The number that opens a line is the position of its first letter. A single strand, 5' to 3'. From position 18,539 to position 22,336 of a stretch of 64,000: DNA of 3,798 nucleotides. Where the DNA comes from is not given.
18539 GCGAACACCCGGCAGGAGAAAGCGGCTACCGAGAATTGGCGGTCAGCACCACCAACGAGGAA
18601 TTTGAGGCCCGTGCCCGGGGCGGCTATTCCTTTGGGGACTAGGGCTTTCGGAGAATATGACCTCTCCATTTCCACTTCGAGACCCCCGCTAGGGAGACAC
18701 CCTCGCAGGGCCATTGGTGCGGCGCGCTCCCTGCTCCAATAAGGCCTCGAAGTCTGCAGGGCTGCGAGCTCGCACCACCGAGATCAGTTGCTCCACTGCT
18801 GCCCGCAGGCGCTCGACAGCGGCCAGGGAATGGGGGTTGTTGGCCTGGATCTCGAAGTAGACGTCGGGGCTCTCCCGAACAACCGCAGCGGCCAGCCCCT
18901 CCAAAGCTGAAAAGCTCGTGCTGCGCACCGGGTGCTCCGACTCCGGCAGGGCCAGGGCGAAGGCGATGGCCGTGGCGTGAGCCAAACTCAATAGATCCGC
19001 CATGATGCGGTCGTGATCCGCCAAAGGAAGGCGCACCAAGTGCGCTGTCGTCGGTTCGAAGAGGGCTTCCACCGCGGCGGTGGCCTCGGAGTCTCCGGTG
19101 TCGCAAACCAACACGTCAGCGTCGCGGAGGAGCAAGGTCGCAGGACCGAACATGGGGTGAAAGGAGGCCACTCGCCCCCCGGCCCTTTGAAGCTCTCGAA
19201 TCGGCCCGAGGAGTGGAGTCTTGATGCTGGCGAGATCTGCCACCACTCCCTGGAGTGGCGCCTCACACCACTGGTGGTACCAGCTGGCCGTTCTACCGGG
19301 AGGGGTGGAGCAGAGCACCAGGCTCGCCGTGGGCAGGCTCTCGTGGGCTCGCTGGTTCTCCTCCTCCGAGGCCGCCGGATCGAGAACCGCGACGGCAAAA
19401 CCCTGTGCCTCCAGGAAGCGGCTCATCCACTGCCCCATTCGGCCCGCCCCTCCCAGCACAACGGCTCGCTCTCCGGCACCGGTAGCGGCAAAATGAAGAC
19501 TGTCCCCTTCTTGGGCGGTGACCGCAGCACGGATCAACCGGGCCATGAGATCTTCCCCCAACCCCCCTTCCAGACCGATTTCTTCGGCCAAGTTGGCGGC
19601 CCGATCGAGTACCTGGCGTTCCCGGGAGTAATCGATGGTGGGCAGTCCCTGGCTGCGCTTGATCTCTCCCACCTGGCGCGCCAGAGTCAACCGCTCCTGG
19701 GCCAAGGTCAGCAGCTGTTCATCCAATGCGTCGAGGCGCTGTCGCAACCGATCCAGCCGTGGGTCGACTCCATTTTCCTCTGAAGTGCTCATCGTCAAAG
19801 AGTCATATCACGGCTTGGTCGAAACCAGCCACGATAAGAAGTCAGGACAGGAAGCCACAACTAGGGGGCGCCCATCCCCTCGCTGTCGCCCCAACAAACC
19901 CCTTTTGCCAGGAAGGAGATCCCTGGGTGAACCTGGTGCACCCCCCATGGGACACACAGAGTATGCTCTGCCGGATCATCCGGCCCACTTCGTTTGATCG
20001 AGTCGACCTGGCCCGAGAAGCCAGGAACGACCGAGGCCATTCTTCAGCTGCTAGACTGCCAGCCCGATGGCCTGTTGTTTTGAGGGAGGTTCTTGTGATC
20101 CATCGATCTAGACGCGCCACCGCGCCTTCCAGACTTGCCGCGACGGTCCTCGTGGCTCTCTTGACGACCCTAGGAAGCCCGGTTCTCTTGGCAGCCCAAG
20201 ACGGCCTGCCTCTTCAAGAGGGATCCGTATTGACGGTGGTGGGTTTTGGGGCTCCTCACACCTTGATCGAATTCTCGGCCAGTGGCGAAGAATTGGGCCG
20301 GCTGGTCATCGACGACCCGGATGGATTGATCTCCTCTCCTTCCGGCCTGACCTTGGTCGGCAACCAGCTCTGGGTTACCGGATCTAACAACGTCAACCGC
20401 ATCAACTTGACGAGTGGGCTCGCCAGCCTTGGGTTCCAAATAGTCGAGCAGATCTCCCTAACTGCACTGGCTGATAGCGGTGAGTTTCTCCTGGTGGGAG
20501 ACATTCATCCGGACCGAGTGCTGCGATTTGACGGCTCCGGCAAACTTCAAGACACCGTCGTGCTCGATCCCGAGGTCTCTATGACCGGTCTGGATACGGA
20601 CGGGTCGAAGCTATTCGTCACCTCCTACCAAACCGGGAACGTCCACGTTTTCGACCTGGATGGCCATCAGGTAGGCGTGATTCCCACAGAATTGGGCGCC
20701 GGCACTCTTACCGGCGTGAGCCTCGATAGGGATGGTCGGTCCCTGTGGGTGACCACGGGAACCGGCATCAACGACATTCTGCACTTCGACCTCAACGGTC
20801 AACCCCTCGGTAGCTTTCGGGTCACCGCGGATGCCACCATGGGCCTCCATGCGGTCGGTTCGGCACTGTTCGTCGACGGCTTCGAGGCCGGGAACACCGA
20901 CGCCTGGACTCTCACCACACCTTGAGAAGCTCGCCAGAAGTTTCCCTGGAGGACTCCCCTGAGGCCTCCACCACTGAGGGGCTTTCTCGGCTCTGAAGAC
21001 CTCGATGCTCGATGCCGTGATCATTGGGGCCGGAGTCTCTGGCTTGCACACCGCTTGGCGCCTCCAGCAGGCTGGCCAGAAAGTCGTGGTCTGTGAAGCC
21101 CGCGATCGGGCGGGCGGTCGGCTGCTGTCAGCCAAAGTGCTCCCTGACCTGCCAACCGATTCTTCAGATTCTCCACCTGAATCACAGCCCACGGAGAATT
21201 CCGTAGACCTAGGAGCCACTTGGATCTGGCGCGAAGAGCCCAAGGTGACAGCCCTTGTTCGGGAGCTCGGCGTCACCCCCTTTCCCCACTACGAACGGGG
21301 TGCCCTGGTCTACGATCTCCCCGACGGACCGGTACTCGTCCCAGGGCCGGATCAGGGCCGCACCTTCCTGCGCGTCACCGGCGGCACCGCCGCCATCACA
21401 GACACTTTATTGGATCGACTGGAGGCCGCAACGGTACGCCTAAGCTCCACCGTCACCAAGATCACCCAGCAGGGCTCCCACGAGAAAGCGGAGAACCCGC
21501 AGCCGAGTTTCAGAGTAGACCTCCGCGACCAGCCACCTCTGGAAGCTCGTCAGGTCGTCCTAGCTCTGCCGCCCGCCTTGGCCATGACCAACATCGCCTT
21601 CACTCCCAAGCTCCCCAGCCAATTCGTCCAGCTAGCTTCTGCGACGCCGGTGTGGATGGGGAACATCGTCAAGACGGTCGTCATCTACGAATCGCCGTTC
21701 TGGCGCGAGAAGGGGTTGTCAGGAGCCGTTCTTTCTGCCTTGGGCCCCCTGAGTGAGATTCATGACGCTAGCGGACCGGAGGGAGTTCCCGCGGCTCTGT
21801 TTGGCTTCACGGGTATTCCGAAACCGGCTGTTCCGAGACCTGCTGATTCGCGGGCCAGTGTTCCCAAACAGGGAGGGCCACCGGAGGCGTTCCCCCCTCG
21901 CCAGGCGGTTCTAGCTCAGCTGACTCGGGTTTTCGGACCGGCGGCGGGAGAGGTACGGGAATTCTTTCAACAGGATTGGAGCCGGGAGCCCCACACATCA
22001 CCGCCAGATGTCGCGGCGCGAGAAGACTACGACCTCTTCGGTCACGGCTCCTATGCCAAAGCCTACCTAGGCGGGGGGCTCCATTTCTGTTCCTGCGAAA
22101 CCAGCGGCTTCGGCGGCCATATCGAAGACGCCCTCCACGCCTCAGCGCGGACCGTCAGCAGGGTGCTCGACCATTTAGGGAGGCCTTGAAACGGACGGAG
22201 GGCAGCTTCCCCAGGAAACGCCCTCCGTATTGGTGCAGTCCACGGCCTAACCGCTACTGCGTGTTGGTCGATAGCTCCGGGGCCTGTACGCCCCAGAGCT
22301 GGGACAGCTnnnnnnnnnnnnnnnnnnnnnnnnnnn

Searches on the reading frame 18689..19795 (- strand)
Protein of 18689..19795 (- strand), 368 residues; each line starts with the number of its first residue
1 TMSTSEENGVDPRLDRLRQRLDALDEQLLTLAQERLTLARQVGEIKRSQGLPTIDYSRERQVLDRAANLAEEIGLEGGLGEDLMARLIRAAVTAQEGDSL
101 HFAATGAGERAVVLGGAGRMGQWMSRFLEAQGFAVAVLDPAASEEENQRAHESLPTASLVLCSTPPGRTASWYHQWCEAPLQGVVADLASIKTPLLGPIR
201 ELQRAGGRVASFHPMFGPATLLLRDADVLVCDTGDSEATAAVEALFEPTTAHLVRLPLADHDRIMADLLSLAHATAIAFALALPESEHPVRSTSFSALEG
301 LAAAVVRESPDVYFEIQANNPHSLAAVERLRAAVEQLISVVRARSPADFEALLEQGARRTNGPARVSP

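Call 56: search_protein_families(library=pfam, proteins=[window:18689-19795:-], max_evalue=0.0001)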
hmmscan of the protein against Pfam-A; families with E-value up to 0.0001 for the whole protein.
window:18689-19795:- (368 aa): 2 families
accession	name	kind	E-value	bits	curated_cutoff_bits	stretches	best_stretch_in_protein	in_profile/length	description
PF01817.26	CM_2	-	6.2e-17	62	27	1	17-95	1-79/80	Chorismate mutase type II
PF02153.23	PDH_N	-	6.4e-06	26.2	26.5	1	151-254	40-153/154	Prephenate dehydrogenase, nucleotide-binding domain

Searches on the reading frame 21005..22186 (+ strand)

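Call 56: search_protein_families(library=pfam, proteins=[window:21005-22186:+], max_evalue=0.0001)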
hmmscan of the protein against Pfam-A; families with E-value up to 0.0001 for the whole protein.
window:21005-22186:+ (394 aa): 7 families
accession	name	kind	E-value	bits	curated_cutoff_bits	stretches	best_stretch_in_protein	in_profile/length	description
PF01593.30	Amino_oxidase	-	1.9e-35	123.5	19.8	2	120-388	199-443/443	Flavin containing amine oxidoreductase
PF13450.12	NAD_binding_8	-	1.5e-12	48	21.9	1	6-88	1-68/68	NAD(P)-binding Rossmann-like domain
PF01266.30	DAO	-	4.2e-09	36.8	27.9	1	3-37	1-35/353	FAD dependent oxidoreductase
PF03486.20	HI0933_like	-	3.2e-06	27.2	50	0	3-41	2-40/244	HI0933-like protein Rossmann domain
PF00890.30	FAD_binding_2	-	4.4e-06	26.6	20.4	1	3-55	1-53/414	FAD binding domain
PF12831.13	FAD_oxidored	-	1.4e-05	25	27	1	3-55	1-53/416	FAD dependent oxidoreductase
PF07992.20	Pyr_redox_2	-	2.1e-05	24.6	26.1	1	3-55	2-55/291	Pyridine nucleotide-disulphide oxidoreductase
